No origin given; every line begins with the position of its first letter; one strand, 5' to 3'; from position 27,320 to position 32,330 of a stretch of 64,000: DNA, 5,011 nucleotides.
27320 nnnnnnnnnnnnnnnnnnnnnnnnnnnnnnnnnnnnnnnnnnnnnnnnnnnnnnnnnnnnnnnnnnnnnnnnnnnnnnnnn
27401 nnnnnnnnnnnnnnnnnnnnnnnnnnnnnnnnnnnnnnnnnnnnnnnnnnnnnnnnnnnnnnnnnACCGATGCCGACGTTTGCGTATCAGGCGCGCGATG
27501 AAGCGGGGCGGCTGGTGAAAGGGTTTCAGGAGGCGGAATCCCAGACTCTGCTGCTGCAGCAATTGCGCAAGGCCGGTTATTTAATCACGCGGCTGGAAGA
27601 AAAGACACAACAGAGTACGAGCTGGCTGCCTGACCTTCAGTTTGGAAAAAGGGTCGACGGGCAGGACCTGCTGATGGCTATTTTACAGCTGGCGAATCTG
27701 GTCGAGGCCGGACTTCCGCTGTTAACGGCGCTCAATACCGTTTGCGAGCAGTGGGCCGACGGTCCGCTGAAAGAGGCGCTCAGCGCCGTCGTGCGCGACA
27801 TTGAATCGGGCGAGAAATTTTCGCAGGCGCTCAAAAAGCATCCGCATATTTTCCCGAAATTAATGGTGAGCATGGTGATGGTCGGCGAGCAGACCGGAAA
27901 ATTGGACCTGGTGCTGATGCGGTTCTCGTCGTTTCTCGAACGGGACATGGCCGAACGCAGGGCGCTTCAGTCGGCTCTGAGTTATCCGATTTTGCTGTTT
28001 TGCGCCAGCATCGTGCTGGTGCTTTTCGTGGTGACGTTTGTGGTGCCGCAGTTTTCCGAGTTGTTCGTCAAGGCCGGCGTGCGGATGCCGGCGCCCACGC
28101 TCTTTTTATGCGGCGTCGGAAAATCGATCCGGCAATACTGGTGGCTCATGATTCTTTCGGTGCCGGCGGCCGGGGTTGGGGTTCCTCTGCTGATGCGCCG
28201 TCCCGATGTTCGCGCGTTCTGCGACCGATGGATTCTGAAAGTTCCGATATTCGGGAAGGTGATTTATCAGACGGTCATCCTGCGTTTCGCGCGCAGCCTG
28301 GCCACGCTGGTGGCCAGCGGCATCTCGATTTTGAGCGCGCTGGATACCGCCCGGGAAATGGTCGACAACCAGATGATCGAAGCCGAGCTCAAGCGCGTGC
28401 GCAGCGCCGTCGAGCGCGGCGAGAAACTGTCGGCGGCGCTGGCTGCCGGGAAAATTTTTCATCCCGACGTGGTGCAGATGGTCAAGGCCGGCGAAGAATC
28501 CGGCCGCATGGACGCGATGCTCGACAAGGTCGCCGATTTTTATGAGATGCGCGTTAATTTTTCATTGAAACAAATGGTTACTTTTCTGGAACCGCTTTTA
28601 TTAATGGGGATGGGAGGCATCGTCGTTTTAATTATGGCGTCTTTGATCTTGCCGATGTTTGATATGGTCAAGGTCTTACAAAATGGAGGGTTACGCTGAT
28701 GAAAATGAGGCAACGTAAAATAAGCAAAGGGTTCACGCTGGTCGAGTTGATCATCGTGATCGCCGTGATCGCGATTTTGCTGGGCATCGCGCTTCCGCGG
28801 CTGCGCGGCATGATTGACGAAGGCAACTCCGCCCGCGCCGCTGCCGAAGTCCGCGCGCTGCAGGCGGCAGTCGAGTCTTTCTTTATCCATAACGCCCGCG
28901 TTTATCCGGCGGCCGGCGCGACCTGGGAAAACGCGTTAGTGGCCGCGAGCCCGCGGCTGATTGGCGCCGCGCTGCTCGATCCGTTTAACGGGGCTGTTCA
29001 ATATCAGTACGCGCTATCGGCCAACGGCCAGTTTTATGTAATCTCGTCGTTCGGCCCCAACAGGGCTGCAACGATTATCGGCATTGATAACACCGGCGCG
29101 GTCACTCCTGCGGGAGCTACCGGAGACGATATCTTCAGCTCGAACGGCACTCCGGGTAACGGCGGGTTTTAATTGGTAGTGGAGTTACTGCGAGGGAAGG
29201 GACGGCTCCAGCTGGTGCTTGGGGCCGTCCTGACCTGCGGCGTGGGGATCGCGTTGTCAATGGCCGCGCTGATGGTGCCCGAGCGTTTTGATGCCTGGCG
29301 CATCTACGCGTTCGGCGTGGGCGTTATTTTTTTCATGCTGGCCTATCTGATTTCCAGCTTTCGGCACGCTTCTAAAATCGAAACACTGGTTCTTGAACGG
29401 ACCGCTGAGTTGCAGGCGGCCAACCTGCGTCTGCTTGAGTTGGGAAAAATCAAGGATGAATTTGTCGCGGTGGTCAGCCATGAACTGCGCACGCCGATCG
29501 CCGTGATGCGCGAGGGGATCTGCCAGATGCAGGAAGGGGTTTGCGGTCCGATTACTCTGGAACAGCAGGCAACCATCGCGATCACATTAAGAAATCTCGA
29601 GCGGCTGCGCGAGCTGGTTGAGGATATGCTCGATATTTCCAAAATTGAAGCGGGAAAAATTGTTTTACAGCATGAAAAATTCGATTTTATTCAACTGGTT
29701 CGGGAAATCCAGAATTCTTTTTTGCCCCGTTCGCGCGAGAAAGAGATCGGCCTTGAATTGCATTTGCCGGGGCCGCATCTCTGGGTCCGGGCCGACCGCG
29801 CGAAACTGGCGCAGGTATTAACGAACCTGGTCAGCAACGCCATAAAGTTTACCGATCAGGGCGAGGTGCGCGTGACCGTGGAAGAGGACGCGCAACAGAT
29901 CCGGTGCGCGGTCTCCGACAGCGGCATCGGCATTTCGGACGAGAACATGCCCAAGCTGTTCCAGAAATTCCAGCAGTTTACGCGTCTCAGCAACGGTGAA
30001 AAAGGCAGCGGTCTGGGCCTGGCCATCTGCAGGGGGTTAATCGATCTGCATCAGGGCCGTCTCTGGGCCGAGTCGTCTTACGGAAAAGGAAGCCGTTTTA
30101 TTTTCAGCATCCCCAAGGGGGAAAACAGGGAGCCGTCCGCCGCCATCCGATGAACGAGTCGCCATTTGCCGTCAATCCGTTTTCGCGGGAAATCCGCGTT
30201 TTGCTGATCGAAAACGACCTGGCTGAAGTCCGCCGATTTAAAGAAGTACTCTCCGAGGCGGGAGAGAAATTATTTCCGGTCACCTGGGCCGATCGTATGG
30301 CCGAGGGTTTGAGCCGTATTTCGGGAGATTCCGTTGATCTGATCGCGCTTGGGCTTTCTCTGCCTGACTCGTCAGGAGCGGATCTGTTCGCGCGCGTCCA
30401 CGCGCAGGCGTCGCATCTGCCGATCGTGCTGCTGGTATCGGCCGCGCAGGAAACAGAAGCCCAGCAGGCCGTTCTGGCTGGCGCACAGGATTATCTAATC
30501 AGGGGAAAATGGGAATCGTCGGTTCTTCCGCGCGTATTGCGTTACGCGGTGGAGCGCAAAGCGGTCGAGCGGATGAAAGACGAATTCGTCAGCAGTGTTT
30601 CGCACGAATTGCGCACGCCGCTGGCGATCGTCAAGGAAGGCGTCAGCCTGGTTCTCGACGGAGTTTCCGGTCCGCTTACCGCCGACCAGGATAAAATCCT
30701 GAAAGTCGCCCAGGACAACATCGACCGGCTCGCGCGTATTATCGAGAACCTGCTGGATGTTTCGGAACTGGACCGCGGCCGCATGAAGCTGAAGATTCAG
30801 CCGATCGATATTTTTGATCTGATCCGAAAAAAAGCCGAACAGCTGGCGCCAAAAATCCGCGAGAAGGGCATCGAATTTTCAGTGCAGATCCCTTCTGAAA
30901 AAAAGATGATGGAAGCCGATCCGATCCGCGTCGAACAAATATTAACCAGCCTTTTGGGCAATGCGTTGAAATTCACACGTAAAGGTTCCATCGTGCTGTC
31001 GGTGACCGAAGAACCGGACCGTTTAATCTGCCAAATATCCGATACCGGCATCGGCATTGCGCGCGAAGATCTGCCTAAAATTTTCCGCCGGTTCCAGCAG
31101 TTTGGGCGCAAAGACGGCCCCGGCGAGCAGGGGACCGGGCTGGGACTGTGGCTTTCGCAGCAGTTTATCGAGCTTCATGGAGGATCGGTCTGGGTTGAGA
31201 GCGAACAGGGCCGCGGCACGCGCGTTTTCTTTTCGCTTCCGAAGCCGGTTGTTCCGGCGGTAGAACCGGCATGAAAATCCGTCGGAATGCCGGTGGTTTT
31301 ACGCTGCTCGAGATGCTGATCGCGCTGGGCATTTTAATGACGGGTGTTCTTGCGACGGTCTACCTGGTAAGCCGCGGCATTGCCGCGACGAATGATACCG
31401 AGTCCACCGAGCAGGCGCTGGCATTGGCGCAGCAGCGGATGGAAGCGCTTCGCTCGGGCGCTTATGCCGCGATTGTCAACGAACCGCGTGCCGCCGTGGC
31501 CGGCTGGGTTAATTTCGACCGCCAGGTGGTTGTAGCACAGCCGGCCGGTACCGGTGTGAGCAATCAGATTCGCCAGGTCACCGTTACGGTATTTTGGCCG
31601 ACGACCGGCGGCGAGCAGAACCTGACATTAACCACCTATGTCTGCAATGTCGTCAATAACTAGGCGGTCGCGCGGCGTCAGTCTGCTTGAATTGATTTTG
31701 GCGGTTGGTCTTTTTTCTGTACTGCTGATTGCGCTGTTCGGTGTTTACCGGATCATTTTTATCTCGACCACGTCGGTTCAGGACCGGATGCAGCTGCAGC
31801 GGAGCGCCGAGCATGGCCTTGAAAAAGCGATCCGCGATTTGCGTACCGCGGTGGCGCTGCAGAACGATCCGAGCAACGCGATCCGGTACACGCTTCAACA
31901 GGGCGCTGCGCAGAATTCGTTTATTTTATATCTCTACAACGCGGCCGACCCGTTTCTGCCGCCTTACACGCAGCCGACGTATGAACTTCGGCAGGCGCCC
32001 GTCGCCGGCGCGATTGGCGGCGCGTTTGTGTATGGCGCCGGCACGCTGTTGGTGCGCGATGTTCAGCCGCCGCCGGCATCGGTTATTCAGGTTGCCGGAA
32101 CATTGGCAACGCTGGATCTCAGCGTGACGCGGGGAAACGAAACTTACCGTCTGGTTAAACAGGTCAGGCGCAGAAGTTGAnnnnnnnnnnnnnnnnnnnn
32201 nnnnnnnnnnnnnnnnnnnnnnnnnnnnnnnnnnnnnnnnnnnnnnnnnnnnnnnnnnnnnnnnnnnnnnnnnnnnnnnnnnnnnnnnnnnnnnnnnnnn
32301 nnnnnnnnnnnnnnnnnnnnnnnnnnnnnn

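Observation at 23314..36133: T4P/T2SS-hybrid pilus cluster with no secretin, three interleaved two-component modules and a terminal transglutaminase-like protease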

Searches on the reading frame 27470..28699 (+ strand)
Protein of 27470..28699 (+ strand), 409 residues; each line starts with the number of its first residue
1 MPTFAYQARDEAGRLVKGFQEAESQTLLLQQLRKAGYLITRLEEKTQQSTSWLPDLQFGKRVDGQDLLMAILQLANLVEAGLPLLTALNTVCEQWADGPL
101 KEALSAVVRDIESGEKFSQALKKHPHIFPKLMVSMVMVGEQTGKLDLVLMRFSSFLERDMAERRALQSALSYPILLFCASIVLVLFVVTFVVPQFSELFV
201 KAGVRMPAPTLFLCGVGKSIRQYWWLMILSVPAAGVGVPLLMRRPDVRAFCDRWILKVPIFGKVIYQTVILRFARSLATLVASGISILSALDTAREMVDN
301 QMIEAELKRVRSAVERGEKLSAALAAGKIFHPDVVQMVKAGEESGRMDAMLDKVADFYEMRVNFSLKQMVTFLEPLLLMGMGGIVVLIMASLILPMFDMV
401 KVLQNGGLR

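Call 4: search_protein_families(library=pfam, max_evalue=0.01, proteins=[window:27470-28699:+])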
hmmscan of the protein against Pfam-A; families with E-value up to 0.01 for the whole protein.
window:27470-28699:+ (409 aa): 1 family
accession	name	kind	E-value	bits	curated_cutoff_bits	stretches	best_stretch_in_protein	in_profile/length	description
PF00482.28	T2SSF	-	7.8e-59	197.6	25.2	2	71-193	2-125/125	Type II secretion system (T2SS), protein F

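Call 40: search_protein_families(library=ncbifam, max_evalue=0.001, proteins=[window:27470-28699:+])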
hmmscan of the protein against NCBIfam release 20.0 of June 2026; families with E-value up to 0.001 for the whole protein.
window:27470-28699:+ (409 aa): 6 families
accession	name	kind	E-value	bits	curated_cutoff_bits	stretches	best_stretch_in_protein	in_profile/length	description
TIGR02120.1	GspF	equivalog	6.3e-104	348.4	424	1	4-401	1-399/401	type II secretion system inner membrane protein GspF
NF052607.1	T4PiliAsmPilCThrm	equivalog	2.3e-88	297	700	1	1-403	1-404/406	type IV pilus assembly protein PilC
NF052606.1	T4PiliAsmPilCMyx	equivalog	8.8e-81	271.9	700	1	2-402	20-417/419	type IV pilus assembly protein PilC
NF007861.0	PRK10573.1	equivalog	1.9e-69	234.6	401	1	4-404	7-399/401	protein transport protein HofC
NF047826.1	T3SSXpsF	equivalog_domain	1.7e-67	228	650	1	1-402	1-403/405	type II secretion system protein XpsF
NF041012.2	T4P_ComGB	equivalog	1.2e-47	162.9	240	1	71-400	7-331/332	competence type IV pilus assembly protein ComGB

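Call 66: search_solved_structures(query=window:27470-28699:+, max_evalue=0.00001)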
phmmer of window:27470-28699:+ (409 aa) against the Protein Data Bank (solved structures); distinct sequences matched with E-value up to 0.00001: 5.
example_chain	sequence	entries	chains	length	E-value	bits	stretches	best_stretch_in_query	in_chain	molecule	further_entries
3jc8_Ca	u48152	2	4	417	1.4e-66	228.7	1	4-403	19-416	Type 4 fimbrial assembly protein PilC | PilC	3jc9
2whn_A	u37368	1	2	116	4.3e-16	62.5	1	65-169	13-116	PILUS ASSEMBLY PROTEIN PILC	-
2vma_A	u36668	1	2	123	1.5e-14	57.5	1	58-169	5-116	GENERAL SECRETION PATHWAY PROTEIN F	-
2vmb_A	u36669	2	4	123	1.6e-14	57.3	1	58-169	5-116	GENERAL SECRETION PATHWAY PROTEIN F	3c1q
5nbg_A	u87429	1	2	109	9.8e-12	48.2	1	63-168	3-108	General secretion pathway protein F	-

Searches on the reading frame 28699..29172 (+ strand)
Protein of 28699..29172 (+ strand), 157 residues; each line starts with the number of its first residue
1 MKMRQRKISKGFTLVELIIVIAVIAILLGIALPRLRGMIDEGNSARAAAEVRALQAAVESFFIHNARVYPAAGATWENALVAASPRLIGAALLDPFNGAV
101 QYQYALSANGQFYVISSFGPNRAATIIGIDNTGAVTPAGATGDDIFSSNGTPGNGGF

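Call 4: search_protein_families(library=pfam, max_evalue=0.01, proteins=[window:28699-29172:+])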
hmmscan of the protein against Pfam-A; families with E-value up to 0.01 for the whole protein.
window:28699-29172:+ (157 aa): 1 family
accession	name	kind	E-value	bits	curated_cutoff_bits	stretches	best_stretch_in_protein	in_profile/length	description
PF07963.17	N_methyl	-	2.7e-08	33.5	21.2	1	7-32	2-27/27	Prokaryotic N-terminal methylation motif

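Call 40: search_protein_families(library=ncbifam, max_evalue=0.001, proteins=[window:28699-29172:+])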
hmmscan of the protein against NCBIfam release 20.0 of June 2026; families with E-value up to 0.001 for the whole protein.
window:28699-29172:+ (157 aa): 8 families
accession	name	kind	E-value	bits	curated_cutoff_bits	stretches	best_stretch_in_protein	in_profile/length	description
TIGR01710.1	typeII_sec_gspG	equivalog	1.1e-10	41.6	88.85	1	10-72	1-62/134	type II secretion system major pseudopilin GspG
NF041775.1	typeIV_PilA_Myxo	equivalog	1.5e-08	34.9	400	1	9-67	10-68/214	type IV pilin protein PilA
NF040999.1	pilin_ComGC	equivalog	1.1e-07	32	75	1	10-66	2-58/84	competence type IV pilus major pilin ComGC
TIGR02532.1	IV_pilin_GFxxxE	domain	1.4e-07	31.1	16.3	1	10-32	2-24/24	prepilin-type N-terminal cleavage/methylation domain-containing protein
NF007862.0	PRK10574.1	equivalog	1.2e-06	28.7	138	1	9-41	4-36/145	prepilin peptidase-dependent pilin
TIGR02596.1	TIGR02596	subfamily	1.2e-05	25.5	70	1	12-51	1-40/196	Verru_Chthon cassette protein D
TIGR01708.2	typeII_sec_gspH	equivalog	2.3e-05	24.4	80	1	9-57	1-46/169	type II secretion system minor pseudopilin GspH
NF041013.1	T4P_ComGE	equivalog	3.2e-05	24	49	1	10-65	4-60/83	competence type IV pilus minor pilin ComGE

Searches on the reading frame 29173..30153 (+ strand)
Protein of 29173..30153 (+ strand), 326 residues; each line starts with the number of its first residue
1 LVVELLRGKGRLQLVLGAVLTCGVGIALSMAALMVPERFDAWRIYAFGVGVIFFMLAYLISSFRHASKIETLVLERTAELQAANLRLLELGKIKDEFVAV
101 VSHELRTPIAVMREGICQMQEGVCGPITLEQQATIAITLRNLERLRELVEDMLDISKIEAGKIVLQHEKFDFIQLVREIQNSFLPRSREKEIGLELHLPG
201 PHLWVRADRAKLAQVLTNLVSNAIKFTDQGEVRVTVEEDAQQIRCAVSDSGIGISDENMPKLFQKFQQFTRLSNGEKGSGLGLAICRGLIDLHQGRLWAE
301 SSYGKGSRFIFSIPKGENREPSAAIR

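Call 4: search_protein_families(library=pfam, max_evalue=0.01, proteins=[window:29173-30153:+])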
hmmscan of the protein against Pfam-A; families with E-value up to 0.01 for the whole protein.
window:29173-30153:+ (326 aa): 4 families
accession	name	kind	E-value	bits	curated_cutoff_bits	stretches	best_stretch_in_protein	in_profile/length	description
PF02518.31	HATPase_c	-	4.9e-31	107.9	26.4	1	208-315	2-109/111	Histidine kinase-, DNA gyrase B-, and HSP90-like ATPase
PF00512.31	HisKA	-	6e-14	52.3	26.9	1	94-161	2-66/66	His Kinase A (phospho-acceptor) domain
PF13581.12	HATPase_c_2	-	1.7e-07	31.7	27.4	1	216-293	40-112/127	Histidine kinase-like ATPase domain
PF13589.12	HATPase_c_3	-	0.00038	20.9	25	1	212-286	3-82/137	Histidine kinase-, DNA gyrase B-, and HSP90-like ATPase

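Call 53: search_protein_families(library=ncbifam, max_evalue=0.001, proteins=[window:29173-30153:+])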
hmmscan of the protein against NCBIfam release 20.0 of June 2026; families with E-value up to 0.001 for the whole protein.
window:29173-30153:+ (326 aa): 84 families (the best 25 are shown)
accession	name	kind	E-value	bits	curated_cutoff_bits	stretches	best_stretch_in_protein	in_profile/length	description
TIGR02956.1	TMAO_torS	equivalog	3.1e-57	194.4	676.5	1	65-314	421-681/967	TMAO reductase system sensor histidine kinase/response regulator TorS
NF046044.1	PnpS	equivalog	8.6e-52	176.4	400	1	89-314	165-390/390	two-component system histidine kinase PnpS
NF033092.0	HK_WalK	equivalog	4.6e-51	174.1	725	1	94-314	372-593/594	cell wall metabolism sensor histidine kinase WalK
TIGR02966.1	phoR_proteo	equivalog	1.3e-49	169.1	334.2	1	87-312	107-332/333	phosphate regulon sensor histidine kinase PhoR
NF047874.1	MASE3_PAS_HK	subfamily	1.6e-49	169.3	560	1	87-318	391-627/655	MASE3 domain-containing sensor histidine kinase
NF041947.1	LuxQ_Vibrio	equivalog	9.3e-49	166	1200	1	81-316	459-697/843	quorum-sensing autoinducer 2 sensor kinase/phosphatase LuxQ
NF011874.0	PRK15347.1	equivalog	3.6e-45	154.4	852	1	67-322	371-621/921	two component system sensor kinase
NF040691.1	MtrAB_MtrB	equivalog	4.7e-45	154.6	450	1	78-318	255-495/507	MtrAB system histidine kinase MtrB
NF008318.0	PRK11107.1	equivalog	6e-45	153.6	890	1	78-318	277-521/920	two-component sensor histidine kinase BarA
NF038297.2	hybrid_HK_HrmK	equivalog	1.4e-42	146.1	725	1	67-320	209-462/607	hybrid histidine kinase/response regulator HrmK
NF041880.1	EPS_EpsF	equivalog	3.2e-42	144.7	900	1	91-309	271-487/492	response regulator EpsF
NF006800.0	PRK09303.1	equivalog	2.3e-41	142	342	1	75-314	132-376/383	histidine kinase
NF012163.2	BaeS_SmeS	equivalog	4.1e-40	138.1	500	1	93-306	239-449/457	sensor histidine kinase efflux regulator BaeS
NF041832.1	near_NosP_CTERM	subfamily_domain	1.1e-38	133.3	400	1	94-321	7-231/370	NahK/ErcS family hybrid sensor histidine kinase/response regulator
NF008302.0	PRK11091.1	equivalog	2.7e-38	131.7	838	1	93-314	282-504/779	aerobic respiration two-component sensor histidine kinase ArcB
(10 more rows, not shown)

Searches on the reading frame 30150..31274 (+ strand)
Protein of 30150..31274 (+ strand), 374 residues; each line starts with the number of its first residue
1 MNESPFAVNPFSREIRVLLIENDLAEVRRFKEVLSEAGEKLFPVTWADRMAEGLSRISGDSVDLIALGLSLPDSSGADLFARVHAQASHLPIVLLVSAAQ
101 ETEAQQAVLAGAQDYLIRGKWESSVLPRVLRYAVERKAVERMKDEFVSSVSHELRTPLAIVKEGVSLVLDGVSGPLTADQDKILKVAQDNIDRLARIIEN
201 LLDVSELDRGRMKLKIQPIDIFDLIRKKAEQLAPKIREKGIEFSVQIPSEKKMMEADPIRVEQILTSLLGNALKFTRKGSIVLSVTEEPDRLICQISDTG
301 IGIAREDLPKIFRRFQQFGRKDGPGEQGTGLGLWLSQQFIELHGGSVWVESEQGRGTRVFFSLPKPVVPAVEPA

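Call 4: search_protein_families(library=pfam, max_evalue=0.01, proteins=[window:30150-31274:+])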
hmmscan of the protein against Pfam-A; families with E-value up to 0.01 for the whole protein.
window:30150-31274:+ (374 aa): 3 families
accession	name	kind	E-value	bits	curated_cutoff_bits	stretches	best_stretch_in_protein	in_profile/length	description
PF02518.31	HATPase_c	-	1.3e-29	103.4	26.4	1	257-366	2-110/111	Histidine kinase-, DNA gyrase B-, and HSP90-like ATPase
PF00512.31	HisKA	-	9.6e-16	58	26.9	1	142-210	1-66/66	His Kinase A (phospho-acceptor) domain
PF00072.30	Response_reg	-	5.5e-12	46.3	30.2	1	17-116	1-97/111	Response regulator receiver domain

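Call 53: search_protein_families(library=ncbifam, max_evalue=0.001, proteins=[window:30150-31274:+])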
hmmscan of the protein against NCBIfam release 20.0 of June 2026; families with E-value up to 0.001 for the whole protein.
window:30150-31274:+ (374 aa): 128 families (the best 25 are shown)
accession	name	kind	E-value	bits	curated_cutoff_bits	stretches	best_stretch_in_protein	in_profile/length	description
NF047874.1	MASE3_PAS_HK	subfamily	1.4e-53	182.7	560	1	135-368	390-628/655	MASE3 domain-containing sensor histidine kinase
NF046044.1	PnpS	equivalog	1.7e-53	182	400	1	129-364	156-390/390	two-component system histidine kinase PnpS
NF033092.0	HK_WalK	equivalog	2e-53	181.9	725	1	124-364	353-593/594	cell wall metabolism sensor histidine kinase WalK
TIGR02956.1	TMAO_torS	equivalog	1.3e-51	175.8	676.5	1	140-364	461-681/967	TMAO reductase system sensor histidine kinase/response regulator TorS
NF011874.0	PRK15347.1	equivalog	1.3e-49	169.1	852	1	133-364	385-613/921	two component system sensor kinase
NF038297.2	hybrid_HK_HrmK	equivalog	5.7e-48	164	725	2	138-365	230-457/607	hybrid histidine kinase/response regulator HrmK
NF008302.0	PRK11091.1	equivalog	1.3e-47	162.5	838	1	138-368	278-508/779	aerobic respiration two-component sensor histidine kinase ArcB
NF008318.0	PRK11107.1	equivalog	1.5e-43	149.1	890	1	140-364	290-517/920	two-component sensor histidine kinase BarA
NF041880.1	EPS_EpsF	equivalog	3e-42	144.7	900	1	132-357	262-483/492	response regulator EpsF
TIGR02966.1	phoR_proteo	equivalog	3e-41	141.5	334.2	1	135-359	106-329/333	phosphate regulon sensor histidine kinase PhoR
NF040691.1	MtrAB_MtrB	equivalog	1.1e-40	140.1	450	1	139-365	267-492/507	MtrAB system histidine kinase MtrB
NF041947.1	LuxQ_Vibrio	equivalog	1.1e-40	139.3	1200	1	139-365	468-696/843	quorum-sensing autoinducer 2 sensor kinase/phosphatase LuxQ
NF047465.1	hybrid_HK_LvrA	exception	1.4e-37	129.2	1200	1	139-357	198-414/819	hybrid histidine kinase/response regulator LvrA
NF041832.1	near_NosP_CTERM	subfamily_domain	4.6e-37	128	400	1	142-364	6-224/370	NahK/ErcS family hybrid sensor histidine kinase/response regulator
NF008099.0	PRK10841.1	equivalog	4.7e-36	123.9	920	1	140-363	467-688/949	two-component system sensor histidine kinase RcsC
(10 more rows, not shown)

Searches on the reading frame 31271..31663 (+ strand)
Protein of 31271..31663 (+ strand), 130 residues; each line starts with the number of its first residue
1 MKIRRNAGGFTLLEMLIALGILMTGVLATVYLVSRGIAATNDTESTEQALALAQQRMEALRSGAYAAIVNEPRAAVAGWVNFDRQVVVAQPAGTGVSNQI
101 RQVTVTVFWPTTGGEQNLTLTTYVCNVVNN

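Call 5: search_protein_families(library=pfam, max_evalue=1, proteins=[window:31271-31663:+])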
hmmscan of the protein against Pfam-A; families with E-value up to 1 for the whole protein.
window:31271-31663:+ (130 aa): 3 families
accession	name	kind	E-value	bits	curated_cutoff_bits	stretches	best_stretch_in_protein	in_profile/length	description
PF07963.17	N_methyl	-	1.9e-06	27.7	21.2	1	4-29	1-26/27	Prokaryotic N-terminal methylation motif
PF10938.13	YfdX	-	0.06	13.8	26.6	1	40-90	14-63/149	YfdX protein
PF22150.1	Tt1218-like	-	0.11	13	27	1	35-62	5-32/76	Type IV pilin Tt1218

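Call 40: search_protein_families(library=ncbifam, max_evalue=0.001, proteins=[window:31271-31663:+])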
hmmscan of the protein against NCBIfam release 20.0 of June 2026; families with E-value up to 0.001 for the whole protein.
window:31271-31663:+ (130 aa): 4 families
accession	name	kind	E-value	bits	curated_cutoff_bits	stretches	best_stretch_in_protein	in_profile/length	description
TIGR02523.1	type_IV_pilV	equivalog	3.2e-08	34.1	52.2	1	8-64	2-58/139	type IV pilus modification protein PilV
NF041013.1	T4P_ComGE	equivalog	1.9e-06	27.9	49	1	8-58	4-54/83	competence type IV pilus minor pilin ComGE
TIGR01707.1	gspI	equivalog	2.2e-06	28.1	44.35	1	9-107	1-96/101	type II secretion system minor pseudopilin GspI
NF041002.1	pilin_ComGF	equivalog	0.00019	21.6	80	1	9-58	3-55/139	competence type IV pilus minor pilin ComGF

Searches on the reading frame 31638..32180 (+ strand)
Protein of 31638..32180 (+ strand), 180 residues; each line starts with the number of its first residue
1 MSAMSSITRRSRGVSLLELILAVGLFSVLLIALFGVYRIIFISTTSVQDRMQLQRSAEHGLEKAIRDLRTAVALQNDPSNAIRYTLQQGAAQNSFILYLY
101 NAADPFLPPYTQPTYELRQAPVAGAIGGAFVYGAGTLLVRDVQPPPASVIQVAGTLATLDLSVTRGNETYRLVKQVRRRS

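Call 5: search_protein_families(library=pfam, max_evalue=1, proteins=[window:31638-32180:+])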
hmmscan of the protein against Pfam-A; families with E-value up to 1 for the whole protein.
window:31638-32180:+ (180 aa): 2 families
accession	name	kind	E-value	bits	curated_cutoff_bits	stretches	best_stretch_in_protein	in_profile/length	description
PF07963.17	N_methyl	-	0.00014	21.7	21.2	1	9-34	2-27/27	Prokaryotic N-terminal methylation motif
PF10795.14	DUF2607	-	0.22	12.3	24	1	22-83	16-81/100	Protein of unknown function (DUF2607)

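Call 40: search_protein_families(library=ncbifam, max_evalue=0.001, proteins=[window:31638-32180:+])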
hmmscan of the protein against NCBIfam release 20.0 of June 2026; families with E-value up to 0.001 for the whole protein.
window:31638-32180:+ (180 aa): 1 family
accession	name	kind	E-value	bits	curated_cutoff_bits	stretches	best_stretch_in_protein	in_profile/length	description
NF007660.0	PRK10332.1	equivalog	0.00051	20.5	86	1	4-58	1-55/107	prepilin-type N-terminal cleavage/methylation domain-containing protein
